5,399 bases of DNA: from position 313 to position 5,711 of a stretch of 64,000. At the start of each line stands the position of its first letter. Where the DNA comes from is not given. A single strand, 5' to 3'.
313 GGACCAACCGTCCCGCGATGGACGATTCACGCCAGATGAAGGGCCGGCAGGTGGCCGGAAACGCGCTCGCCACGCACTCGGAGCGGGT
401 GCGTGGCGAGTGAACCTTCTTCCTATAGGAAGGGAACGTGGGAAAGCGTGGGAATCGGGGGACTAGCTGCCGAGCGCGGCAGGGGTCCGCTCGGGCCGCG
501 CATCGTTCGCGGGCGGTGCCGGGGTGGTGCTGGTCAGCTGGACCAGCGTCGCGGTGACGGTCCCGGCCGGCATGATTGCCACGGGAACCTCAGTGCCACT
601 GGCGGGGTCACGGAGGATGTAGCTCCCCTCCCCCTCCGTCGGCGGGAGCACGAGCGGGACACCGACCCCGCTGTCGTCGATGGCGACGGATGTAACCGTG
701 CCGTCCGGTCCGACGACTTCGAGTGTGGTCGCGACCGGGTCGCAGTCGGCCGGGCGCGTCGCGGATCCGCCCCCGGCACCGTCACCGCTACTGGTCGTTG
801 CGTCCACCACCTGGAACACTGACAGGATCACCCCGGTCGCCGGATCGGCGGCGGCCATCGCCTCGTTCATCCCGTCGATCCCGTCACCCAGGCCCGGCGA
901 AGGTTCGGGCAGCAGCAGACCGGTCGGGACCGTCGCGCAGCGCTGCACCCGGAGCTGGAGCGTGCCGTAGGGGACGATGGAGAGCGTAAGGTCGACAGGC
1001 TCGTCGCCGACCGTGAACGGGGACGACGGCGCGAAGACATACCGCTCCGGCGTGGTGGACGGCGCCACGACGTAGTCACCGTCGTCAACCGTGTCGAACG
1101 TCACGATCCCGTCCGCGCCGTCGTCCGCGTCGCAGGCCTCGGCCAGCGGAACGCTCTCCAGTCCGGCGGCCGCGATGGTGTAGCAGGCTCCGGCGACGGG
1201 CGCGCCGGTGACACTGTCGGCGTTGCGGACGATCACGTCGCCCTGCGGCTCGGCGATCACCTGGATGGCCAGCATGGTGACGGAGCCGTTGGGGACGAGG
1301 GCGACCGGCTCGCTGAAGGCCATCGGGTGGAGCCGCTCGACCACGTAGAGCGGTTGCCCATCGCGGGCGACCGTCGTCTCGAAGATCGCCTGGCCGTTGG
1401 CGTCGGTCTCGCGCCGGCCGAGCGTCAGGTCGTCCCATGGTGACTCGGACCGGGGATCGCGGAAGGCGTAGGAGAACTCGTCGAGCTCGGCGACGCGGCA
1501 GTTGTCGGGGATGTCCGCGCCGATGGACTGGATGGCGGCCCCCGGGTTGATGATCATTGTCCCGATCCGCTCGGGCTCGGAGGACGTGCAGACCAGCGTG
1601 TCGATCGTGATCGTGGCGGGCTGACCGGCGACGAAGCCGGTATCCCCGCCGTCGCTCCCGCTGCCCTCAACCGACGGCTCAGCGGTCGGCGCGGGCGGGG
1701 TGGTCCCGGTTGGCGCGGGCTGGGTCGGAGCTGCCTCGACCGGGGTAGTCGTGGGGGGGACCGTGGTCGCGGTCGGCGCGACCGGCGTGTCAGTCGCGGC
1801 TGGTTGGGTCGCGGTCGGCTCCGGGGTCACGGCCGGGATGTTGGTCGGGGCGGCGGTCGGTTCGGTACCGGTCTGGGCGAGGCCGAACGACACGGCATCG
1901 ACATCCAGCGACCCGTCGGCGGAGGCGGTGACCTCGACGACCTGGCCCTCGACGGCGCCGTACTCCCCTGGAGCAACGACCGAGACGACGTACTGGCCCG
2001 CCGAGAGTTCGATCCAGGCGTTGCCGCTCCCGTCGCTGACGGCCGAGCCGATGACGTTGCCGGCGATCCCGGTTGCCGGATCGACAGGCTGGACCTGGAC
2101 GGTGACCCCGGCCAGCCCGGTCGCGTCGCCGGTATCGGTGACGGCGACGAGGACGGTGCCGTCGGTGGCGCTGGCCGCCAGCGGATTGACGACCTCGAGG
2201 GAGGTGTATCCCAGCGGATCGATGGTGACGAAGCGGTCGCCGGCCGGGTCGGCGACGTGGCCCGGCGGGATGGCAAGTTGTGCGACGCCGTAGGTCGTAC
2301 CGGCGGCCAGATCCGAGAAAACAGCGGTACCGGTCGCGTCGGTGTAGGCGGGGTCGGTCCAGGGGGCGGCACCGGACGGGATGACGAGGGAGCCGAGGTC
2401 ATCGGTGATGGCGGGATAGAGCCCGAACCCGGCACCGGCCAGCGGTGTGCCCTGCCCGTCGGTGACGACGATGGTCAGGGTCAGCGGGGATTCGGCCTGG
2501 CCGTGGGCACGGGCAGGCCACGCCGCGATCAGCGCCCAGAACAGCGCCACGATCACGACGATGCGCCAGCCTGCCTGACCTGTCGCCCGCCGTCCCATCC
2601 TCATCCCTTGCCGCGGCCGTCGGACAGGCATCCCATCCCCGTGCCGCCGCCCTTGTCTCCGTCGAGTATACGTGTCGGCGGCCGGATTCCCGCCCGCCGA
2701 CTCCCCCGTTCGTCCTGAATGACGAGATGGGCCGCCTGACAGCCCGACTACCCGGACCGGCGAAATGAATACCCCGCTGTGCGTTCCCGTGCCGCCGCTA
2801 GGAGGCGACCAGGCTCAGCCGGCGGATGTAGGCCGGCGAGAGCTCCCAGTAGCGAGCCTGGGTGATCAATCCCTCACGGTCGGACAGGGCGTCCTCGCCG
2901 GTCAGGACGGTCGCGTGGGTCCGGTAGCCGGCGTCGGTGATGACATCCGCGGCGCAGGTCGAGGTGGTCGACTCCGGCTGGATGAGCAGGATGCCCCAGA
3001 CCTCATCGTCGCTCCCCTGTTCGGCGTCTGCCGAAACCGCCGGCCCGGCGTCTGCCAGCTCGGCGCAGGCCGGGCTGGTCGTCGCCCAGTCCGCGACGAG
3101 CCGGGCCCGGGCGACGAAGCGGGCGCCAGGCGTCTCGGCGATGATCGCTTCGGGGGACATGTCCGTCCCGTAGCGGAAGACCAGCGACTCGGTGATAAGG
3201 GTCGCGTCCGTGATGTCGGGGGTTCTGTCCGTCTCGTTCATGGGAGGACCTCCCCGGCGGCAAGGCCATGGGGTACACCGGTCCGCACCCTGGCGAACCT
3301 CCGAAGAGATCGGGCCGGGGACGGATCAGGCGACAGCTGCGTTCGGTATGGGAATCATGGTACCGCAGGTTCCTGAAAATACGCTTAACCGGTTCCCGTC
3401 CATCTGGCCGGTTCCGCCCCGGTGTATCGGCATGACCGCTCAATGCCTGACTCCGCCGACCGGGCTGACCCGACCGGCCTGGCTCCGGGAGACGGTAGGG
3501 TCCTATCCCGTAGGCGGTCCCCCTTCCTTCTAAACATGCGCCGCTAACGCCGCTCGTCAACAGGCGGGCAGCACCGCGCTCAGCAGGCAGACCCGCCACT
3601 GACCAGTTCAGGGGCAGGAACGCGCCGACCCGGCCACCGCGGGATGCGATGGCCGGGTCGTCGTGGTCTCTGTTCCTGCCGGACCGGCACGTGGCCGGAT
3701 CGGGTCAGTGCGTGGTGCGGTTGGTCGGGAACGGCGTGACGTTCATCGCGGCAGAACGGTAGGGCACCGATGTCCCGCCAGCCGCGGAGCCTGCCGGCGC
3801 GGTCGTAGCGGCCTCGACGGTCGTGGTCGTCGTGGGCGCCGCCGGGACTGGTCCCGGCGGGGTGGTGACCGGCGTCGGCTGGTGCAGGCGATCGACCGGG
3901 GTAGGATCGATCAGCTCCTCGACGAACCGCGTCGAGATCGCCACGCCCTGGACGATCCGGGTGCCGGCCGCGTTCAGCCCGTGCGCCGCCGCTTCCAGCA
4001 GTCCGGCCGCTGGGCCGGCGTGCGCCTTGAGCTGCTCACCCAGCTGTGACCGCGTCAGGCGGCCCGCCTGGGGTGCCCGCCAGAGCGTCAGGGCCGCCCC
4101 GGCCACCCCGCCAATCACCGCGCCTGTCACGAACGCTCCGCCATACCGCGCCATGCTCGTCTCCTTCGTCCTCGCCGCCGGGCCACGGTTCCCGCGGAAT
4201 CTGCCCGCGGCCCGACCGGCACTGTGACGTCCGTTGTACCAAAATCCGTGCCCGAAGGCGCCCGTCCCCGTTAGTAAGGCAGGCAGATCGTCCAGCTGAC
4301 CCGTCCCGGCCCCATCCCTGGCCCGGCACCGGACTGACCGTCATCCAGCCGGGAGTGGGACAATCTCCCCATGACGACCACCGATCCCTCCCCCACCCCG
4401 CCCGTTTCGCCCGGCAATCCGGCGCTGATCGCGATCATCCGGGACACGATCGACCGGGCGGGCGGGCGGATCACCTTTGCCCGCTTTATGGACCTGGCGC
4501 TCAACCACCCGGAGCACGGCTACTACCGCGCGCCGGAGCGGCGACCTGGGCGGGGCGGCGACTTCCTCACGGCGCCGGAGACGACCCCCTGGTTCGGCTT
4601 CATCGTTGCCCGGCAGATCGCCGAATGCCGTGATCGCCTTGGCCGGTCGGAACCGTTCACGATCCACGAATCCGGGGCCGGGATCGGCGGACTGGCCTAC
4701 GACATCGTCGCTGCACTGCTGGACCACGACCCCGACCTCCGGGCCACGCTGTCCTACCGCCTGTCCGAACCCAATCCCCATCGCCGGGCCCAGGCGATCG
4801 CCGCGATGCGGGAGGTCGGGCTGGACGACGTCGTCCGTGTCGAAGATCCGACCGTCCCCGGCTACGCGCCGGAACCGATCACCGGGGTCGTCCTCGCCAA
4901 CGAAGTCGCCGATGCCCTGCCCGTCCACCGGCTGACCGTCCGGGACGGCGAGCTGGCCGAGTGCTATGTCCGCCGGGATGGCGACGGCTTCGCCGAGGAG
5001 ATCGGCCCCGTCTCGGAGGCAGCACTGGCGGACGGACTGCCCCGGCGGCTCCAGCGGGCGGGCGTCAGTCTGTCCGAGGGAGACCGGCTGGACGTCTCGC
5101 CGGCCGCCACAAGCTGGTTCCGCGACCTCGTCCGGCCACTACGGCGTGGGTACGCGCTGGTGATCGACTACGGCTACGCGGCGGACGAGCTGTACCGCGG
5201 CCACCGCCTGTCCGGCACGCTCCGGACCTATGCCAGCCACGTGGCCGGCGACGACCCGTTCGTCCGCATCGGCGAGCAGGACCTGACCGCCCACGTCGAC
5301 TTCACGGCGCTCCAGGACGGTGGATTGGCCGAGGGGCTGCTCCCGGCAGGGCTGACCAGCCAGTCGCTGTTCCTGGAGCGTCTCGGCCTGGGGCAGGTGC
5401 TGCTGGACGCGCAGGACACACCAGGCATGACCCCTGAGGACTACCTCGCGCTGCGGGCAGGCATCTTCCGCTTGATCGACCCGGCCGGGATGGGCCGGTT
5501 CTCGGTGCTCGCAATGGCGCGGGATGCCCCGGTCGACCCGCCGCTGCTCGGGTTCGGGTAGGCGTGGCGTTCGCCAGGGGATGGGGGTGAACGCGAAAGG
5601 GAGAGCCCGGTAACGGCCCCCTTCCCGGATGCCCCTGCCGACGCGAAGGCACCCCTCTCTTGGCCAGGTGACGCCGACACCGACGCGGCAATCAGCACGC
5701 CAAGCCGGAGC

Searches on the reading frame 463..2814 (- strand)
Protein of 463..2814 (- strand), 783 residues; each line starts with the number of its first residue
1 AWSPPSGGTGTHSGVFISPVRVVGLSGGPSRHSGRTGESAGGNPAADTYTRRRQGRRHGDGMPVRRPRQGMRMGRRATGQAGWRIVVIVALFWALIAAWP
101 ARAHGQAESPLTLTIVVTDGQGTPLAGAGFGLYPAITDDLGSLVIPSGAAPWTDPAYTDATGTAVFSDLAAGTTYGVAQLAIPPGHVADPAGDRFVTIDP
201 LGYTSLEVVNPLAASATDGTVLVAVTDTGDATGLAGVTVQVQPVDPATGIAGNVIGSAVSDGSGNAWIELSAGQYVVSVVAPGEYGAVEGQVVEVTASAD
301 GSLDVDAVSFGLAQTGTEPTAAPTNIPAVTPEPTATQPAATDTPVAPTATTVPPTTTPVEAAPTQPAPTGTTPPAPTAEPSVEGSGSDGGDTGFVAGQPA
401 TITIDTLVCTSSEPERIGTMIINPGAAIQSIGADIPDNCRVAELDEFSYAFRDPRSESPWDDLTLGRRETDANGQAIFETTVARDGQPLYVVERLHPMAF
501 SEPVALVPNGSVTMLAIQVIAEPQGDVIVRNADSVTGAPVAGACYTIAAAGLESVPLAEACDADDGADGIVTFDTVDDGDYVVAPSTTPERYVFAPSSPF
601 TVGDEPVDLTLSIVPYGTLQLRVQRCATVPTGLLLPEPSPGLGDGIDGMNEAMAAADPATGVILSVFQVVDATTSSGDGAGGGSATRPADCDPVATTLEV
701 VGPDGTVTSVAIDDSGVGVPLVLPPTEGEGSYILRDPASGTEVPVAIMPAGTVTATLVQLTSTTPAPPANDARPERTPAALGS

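Call 53: search_protein_families(library=pfam, proteins=[window:463-2814:-], max_evalue=0.00001)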
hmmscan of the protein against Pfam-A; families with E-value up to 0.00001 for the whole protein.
window:463-2814:- (783 aa): 2 families
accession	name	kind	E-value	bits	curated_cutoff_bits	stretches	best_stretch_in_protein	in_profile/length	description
PF17802.7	SpaA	-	7e-16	58.6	23.1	0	526-604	2-78/91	Prealbumin-like fold domain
PF17210.9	SdrD_B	-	5e-06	27.1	29.7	0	226-290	17-75/112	SdrD B-like domain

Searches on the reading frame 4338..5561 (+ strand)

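Call 53: search_protein_families(library=pfam, proteins=[window:4338-5561:+], max_evalue=0.00001)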
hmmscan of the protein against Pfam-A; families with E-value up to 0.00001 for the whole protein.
window:4338-5561:+ (407 aa): 1 family
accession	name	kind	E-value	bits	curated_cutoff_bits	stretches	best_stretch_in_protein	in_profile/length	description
PF02636.23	Methyltransf_28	-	2.2e-46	158.8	23.3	1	90-334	2-243/249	Putative S-adenosyl-L-methionine-dependent methyltransferase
